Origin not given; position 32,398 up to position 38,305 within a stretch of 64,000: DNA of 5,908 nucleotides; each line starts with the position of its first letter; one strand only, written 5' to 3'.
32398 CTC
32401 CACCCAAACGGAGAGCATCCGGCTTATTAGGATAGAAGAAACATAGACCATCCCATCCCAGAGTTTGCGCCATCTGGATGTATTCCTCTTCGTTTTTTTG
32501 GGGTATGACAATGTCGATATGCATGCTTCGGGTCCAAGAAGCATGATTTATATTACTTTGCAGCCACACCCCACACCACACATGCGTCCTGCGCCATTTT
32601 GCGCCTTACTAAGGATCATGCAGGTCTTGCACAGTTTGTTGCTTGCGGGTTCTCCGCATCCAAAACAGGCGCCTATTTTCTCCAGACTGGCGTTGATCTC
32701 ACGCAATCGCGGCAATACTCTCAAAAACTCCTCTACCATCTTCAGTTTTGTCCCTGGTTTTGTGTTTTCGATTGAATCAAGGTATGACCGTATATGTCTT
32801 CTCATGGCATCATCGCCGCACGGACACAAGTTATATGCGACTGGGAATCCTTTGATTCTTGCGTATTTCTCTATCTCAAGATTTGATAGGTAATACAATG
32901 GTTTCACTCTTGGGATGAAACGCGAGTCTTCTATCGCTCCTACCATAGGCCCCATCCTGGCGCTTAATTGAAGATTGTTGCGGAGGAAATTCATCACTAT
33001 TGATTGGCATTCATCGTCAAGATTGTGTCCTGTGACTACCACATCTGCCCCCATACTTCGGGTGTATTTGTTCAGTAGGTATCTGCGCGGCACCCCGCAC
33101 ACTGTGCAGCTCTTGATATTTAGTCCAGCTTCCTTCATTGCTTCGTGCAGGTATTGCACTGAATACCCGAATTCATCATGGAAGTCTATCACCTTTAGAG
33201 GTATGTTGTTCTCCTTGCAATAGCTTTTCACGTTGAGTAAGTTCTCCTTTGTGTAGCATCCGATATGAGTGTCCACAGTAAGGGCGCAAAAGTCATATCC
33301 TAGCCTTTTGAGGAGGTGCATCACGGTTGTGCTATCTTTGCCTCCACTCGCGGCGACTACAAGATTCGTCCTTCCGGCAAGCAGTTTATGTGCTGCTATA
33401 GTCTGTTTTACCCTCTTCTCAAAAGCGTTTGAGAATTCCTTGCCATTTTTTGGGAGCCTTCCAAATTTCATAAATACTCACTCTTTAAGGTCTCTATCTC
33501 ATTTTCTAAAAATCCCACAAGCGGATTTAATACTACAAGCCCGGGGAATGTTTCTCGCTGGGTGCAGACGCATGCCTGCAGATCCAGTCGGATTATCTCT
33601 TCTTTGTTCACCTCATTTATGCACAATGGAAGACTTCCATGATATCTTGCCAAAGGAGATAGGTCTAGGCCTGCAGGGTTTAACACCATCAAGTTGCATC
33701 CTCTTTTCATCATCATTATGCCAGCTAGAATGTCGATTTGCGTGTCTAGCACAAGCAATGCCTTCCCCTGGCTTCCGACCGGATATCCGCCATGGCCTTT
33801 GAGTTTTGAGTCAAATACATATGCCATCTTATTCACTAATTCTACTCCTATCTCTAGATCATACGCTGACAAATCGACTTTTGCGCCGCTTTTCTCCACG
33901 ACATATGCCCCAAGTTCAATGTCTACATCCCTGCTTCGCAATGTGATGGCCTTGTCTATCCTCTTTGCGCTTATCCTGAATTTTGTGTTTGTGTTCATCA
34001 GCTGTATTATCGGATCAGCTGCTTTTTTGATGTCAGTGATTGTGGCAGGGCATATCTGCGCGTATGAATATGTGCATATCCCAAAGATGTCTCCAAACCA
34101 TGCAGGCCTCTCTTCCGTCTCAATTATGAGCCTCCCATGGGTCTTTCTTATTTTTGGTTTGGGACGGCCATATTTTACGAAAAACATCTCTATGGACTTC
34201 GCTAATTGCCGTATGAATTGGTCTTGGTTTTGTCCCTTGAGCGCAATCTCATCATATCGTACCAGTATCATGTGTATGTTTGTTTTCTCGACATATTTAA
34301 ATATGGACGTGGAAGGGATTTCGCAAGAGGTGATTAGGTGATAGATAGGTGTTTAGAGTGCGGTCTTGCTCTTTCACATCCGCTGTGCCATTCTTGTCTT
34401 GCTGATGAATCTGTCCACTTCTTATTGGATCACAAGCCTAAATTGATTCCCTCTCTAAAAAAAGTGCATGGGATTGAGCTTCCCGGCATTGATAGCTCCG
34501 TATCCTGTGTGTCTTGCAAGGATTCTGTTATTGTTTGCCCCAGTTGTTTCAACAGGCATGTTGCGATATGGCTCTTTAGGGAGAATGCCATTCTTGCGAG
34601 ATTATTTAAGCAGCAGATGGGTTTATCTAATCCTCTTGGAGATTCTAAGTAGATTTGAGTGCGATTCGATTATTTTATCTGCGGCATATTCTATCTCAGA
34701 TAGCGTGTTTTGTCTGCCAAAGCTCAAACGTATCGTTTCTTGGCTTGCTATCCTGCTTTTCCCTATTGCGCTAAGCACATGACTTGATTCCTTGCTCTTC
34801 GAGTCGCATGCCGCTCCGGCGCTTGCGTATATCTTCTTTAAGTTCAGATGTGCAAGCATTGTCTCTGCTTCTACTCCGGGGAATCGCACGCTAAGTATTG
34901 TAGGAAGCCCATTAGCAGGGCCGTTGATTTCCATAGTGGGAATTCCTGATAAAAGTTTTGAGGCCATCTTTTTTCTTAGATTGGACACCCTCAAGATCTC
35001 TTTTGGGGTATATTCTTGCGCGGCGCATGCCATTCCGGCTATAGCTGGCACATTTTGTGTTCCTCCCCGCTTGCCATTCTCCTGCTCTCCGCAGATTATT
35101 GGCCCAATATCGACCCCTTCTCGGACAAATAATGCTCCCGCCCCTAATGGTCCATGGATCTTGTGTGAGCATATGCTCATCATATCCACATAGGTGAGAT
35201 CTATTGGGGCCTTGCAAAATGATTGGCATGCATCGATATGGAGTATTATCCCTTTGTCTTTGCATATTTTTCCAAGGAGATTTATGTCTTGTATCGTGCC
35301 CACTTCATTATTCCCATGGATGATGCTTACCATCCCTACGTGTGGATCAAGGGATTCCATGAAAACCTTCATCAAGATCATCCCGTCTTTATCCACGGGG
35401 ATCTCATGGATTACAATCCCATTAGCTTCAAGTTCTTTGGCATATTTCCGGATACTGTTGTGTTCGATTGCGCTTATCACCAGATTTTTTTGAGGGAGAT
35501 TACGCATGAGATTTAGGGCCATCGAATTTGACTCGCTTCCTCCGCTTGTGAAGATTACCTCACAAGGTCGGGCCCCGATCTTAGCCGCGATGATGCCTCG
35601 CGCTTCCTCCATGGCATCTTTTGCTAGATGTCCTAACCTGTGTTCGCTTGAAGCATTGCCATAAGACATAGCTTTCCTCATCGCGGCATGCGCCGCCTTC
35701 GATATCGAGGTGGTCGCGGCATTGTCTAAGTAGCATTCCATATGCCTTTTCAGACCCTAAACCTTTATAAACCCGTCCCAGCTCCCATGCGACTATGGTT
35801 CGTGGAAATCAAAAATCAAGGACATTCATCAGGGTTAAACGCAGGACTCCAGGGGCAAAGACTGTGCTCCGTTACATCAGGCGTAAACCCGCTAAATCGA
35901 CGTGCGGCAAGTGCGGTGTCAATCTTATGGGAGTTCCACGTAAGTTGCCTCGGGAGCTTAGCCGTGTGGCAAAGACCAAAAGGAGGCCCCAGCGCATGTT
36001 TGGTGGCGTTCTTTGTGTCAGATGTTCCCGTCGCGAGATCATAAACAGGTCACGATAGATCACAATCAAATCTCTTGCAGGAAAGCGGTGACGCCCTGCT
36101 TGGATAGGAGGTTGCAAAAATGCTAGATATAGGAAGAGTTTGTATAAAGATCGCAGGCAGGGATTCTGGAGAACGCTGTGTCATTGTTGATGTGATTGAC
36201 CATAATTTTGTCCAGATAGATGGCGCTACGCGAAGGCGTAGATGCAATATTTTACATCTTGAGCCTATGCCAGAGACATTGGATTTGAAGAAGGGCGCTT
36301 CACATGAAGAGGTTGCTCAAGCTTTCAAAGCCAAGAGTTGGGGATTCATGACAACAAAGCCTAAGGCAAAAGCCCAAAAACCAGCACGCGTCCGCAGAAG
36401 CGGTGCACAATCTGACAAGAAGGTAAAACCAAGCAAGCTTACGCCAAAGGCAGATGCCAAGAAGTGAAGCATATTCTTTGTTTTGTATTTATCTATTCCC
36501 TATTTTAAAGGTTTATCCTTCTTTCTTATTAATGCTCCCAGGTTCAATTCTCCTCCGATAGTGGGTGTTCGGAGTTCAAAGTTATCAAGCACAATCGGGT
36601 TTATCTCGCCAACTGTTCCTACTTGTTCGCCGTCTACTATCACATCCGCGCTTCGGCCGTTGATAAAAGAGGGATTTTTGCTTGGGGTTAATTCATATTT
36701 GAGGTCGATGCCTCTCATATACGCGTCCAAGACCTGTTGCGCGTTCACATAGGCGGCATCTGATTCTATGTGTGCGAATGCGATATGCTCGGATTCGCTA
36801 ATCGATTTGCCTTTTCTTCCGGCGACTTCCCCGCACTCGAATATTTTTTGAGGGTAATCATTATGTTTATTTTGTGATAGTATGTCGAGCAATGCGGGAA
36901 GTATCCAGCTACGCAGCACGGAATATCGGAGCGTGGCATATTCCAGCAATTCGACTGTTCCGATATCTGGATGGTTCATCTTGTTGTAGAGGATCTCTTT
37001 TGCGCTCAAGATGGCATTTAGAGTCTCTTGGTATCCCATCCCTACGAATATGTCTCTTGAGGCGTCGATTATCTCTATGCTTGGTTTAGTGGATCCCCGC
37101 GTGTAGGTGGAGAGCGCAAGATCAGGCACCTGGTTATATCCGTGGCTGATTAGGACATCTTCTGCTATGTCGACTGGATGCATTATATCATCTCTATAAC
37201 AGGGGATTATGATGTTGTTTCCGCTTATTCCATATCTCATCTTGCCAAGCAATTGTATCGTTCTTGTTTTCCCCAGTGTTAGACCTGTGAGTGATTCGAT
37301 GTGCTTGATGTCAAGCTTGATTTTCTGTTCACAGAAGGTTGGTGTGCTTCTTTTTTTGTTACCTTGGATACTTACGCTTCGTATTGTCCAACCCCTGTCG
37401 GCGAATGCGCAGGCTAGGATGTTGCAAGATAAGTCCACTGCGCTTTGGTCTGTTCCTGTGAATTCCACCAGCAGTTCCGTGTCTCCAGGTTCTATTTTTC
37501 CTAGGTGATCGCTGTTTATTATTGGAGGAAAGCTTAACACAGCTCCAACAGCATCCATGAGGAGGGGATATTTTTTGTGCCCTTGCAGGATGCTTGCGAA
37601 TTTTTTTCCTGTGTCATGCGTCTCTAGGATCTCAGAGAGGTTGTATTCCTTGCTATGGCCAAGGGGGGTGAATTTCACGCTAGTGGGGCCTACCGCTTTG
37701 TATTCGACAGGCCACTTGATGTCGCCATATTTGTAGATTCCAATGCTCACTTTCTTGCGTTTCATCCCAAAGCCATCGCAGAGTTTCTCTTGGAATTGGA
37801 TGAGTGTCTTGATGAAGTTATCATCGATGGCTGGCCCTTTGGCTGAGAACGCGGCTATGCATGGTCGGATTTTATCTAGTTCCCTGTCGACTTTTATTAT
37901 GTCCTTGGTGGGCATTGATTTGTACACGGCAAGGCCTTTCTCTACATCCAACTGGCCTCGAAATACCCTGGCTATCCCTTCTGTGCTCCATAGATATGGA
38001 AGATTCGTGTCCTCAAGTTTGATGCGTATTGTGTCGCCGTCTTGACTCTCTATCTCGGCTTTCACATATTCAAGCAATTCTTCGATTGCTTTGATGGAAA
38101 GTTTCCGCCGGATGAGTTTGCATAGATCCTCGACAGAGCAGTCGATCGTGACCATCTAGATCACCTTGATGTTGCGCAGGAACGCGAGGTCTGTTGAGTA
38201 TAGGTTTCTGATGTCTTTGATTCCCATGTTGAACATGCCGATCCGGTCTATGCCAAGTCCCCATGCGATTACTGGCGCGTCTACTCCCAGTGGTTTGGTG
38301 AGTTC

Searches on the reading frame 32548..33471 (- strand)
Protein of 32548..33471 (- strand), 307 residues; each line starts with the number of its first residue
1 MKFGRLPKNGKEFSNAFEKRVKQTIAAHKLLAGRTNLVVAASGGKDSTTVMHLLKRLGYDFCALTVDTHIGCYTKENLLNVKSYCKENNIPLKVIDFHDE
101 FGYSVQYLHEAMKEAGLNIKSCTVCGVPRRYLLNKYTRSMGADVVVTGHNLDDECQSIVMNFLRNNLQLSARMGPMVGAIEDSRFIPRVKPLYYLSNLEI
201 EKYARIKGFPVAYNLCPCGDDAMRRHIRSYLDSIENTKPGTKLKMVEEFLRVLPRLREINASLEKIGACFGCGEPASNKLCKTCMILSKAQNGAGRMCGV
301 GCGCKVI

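Call 39: search_protein_families(library=pfam, max_evalue=0.01, proteins=[window:32548-33471:-])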
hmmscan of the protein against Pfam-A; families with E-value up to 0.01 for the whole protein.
window:32548-33471:- (307 aa): 5 families
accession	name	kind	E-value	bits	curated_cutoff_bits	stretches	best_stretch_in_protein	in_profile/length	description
PF01171.26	ATP_bind_3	-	2.5e-14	53.9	27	1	37-208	2-160/182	PP-loop family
PF03054.22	tRNA_Me_trans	-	5.3e-09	36.5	20.6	1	36-150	2-127/202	tRNA methyl transferase HUP domain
PF06508.19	QueC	-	1.5e-06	28.4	22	1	38-155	3-131/210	Queuosine biosynthesis protein QueC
PF01507.26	PAPS_reduct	-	0.002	18.6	22.5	1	36-210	1-155/175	Phosphoadenosine phosphosulfate reductase domain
PF16503.10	zn-ribbon_14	-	0.0032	17.4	34.9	1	268-288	2-22/32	Zinc-ribbon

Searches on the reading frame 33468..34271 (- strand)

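Call 39: search_protein_families(library=pfam, max_evalue=0.01, proteins=[window:33468-34271:-])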
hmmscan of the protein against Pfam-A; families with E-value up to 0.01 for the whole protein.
window:33468-34271:- (267 aa): 2 families
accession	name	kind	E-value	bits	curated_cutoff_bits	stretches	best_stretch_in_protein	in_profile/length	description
PF22025.1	ThiI_fer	-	4.1e-13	50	25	1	1-69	1-72/72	ThiI ferredoxin-like domain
PF02926.22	THUMP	-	1.5e-10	41.7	20.6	1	76-153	2-82/84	THUMP domain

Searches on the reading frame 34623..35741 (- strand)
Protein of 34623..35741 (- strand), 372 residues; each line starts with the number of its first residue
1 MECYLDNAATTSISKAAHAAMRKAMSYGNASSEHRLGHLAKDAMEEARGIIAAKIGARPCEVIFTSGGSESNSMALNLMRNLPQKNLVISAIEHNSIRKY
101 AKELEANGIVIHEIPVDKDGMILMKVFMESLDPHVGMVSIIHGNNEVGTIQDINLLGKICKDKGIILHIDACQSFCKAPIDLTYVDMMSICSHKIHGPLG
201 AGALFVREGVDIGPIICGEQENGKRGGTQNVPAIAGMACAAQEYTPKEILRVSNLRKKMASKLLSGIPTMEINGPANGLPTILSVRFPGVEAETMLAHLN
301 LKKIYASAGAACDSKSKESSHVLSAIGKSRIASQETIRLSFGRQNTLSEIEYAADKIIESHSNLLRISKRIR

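Call 8: search_protein_families(library=pfam, max_evalue=0.001, proteins=[window:34623-35741:-])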
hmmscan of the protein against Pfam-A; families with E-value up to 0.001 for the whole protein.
window:34623-35741:- (372 aa): 4 families
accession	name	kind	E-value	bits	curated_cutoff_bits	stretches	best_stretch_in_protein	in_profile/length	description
PF00266.25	Aminotran_5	-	2.7e-61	208.1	21.5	1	4-352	2-370/371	Aminotransferase class-V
PF01212.27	Beta_elim_lyase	-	8.5e-07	29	27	1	8-263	9-230/288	Beta-eliminating lyase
PF00155.27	Aminotran_1_2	-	2e-05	24.4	19.7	1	16-170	22-185/361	Aminotransferase class I and II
PF00282.25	Pyridoxal_deC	-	0.00019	20.7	27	1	85-172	146-236/375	Pyridoxal-dependent decarboxylase conserved domain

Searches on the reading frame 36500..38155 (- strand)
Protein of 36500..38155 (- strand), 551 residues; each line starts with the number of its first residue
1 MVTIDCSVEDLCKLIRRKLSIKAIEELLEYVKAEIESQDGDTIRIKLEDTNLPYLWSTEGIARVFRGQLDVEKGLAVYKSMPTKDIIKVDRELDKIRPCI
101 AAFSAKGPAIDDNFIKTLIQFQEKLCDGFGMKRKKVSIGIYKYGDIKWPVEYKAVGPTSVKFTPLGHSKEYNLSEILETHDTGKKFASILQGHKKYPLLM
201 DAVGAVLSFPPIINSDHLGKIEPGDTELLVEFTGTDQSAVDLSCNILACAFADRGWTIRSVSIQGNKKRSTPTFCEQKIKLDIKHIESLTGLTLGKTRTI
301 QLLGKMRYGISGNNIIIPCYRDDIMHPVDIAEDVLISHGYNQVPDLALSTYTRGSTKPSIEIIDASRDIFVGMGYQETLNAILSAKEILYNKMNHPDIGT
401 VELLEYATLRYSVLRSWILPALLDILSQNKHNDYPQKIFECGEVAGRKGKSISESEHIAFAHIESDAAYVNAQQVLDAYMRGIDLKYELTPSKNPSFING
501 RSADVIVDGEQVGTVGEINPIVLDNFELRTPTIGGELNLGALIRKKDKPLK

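Call 8: search_protein_families(library=pfam, max_evalue=0.001, proteins=[window:36500-38155:-])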
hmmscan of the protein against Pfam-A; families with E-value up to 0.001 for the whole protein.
window:36500-38155:- (551 aa): 2 families
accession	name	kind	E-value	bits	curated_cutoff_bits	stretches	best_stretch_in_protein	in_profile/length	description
PF17759.6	tRNA_synthFbeta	-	2e-33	116.1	22.4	1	351-539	10-214/214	Phenylalanyl tRNA synthetase beta chain CLM domain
PF03484.21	B5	-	2.3e-15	56.9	28.6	1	279-340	1-67/67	tRNA synthetase B5 domain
